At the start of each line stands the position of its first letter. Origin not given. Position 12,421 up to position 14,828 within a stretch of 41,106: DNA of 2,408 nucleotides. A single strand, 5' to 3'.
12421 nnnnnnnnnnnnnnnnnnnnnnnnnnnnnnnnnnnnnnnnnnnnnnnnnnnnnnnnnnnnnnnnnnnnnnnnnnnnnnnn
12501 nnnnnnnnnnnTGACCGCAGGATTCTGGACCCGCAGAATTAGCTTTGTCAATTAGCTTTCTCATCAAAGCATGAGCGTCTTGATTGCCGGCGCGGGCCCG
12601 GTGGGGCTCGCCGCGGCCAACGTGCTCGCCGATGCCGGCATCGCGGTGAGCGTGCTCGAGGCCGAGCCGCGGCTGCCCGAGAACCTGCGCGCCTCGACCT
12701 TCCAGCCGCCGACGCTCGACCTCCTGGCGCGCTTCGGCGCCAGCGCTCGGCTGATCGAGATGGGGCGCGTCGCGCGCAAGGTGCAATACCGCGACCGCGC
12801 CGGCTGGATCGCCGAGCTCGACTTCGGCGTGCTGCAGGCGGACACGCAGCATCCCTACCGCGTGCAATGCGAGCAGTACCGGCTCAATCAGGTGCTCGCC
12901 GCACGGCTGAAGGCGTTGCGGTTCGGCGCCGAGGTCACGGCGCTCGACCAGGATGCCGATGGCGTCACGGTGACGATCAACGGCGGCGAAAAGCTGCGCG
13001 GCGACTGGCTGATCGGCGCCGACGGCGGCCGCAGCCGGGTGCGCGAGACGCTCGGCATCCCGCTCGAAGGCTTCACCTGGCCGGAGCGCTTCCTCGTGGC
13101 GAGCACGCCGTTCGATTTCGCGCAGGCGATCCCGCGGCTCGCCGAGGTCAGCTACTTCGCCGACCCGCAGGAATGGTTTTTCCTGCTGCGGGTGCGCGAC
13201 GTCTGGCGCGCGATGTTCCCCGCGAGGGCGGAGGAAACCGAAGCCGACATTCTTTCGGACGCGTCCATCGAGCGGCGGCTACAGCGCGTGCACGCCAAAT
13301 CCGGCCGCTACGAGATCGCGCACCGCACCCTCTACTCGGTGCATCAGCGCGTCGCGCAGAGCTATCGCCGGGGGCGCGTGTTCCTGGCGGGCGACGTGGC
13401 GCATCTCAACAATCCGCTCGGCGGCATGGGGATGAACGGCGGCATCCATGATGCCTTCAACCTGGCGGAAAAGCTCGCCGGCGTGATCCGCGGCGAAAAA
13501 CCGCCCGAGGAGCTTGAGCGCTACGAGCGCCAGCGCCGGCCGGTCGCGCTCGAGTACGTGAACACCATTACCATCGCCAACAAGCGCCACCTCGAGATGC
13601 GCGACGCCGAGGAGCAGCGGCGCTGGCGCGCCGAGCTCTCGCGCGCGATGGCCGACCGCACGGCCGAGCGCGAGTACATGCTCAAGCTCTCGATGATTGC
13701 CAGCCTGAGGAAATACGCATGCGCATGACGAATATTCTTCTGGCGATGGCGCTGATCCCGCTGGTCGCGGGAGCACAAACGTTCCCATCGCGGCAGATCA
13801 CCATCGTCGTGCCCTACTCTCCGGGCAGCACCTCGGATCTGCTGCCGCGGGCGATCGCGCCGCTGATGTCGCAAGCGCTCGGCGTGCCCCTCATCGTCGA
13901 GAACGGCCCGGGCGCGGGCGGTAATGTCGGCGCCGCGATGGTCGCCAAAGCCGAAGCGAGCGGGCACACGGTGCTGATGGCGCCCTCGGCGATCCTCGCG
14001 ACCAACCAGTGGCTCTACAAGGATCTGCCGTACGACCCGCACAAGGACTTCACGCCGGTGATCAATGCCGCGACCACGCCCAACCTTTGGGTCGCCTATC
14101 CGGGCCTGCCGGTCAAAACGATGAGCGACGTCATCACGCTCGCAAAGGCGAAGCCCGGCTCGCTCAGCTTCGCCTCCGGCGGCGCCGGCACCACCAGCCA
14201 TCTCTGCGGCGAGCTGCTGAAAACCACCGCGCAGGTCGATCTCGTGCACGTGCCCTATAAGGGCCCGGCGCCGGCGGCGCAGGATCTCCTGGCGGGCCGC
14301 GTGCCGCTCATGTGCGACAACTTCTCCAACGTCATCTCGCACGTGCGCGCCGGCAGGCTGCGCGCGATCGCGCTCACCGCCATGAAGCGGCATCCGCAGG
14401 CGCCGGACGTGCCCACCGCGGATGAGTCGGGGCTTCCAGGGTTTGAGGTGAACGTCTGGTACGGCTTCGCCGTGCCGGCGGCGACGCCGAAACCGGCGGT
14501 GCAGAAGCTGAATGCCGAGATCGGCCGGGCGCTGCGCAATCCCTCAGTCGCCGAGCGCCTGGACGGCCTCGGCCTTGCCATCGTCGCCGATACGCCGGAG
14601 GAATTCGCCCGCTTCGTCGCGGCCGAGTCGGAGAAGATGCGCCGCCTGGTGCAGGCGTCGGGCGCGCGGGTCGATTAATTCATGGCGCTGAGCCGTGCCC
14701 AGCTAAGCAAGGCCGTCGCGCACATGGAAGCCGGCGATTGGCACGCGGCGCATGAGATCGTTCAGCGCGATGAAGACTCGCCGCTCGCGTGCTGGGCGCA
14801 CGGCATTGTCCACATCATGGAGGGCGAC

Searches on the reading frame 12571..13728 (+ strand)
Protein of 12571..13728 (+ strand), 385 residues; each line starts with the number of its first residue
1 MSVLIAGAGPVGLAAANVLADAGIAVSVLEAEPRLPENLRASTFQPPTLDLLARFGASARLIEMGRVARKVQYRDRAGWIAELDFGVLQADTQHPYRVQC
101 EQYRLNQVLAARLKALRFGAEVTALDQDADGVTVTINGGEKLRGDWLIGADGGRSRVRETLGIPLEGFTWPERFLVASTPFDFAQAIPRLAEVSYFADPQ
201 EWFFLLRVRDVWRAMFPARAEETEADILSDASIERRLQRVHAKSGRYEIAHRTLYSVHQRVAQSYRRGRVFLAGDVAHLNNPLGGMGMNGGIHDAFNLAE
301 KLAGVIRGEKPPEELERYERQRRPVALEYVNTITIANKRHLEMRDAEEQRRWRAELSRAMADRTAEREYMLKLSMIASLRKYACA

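Call 38: search_protein_families(library=pfam, proteins=[window:12571-13728:+], max_evalue=0.00001)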
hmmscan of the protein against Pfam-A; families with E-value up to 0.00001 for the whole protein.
window:12571-13728:+ (385 aa): 2 families
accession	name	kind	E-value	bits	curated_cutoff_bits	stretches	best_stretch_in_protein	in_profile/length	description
PF01494.25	FAD_binding_3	-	6.3e-64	216.8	22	1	2-330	3-346/349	FAD binding domain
PF01593.30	Amino_oxidase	-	8.6e-07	29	19.8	0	12-35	3-26/443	Flavin containing amine oxidoreductase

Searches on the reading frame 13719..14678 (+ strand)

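Call 38: search_protein_families(library=pfam, proteins=[window:13719-14678:+], max_evalue=0.00001)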
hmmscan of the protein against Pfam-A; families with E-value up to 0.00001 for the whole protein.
window:13719-14678:+ (319 aa): 1 family
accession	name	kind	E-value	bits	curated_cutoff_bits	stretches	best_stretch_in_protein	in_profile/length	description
PF03401.19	TctC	-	4.8e-66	223.5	27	1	44-315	3-273/274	Tripartite tricarboxylate transporter family receptor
